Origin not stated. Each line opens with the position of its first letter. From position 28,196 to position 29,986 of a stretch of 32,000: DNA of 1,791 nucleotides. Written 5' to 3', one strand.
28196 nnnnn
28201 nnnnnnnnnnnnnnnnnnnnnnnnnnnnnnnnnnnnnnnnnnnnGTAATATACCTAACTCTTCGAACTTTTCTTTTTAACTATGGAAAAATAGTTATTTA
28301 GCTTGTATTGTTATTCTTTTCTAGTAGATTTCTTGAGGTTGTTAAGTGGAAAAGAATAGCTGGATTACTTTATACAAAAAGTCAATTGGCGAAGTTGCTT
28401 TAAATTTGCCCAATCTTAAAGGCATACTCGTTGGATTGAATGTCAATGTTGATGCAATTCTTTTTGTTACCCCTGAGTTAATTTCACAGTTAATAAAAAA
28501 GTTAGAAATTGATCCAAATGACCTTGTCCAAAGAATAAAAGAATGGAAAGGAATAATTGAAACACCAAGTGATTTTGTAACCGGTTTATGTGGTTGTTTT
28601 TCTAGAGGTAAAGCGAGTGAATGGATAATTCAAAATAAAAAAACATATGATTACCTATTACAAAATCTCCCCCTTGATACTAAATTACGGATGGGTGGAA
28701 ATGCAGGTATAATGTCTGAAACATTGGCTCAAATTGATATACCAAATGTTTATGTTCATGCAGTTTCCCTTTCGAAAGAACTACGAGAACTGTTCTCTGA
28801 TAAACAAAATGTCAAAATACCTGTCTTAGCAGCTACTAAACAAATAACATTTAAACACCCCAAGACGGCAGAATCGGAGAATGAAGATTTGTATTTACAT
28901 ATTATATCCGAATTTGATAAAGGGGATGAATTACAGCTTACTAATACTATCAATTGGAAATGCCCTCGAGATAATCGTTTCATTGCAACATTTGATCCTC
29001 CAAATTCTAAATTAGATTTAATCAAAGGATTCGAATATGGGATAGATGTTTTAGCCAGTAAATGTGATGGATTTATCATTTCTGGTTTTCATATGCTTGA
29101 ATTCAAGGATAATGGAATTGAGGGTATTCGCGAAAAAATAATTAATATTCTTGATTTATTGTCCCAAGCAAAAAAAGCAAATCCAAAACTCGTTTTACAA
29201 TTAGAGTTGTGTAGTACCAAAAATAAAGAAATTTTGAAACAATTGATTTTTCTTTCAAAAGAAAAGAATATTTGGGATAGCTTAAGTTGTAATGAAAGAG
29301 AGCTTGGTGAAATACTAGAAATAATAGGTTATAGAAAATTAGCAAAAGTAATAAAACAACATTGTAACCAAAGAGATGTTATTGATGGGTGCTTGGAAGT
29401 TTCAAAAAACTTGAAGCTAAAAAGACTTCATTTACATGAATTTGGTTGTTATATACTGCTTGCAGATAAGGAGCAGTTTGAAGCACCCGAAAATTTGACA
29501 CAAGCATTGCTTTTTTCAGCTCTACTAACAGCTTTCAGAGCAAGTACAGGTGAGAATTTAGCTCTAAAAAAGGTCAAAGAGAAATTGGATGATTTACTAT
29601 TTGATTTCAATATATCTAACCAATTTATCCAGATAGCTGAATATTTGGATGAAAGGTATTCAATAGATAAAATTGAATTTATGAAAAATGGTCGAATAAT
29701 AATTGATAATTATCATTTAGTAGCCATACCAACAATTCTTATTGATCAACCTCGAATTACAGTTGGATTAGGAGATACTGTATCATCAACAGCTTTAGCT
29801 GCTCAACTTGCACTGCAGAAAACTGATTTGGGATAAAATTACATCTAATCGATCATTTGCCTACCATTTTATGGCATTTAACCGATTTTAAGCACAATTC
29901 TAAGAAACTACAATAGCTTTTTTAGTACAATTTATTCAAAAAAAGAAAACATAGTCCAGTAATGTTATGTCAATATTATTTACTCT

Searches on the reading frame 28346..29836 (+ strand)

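Call 5: search_protein_families(library=pfam, proteins=[window:28346-29836:+], max_evalue=0.01)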
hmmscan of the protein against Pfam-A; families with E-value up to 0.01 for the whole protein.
window:28346-29836:+ (496 aa): 1 family
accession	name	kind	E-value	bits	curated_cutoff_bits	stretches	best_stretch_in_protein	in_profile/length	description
PF04587.20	ADP_PFK_GK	-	2.6e-74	250.9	27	1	26-485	2-429/430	ADP-specific Phosphofructokinase/Glucokinase conserved region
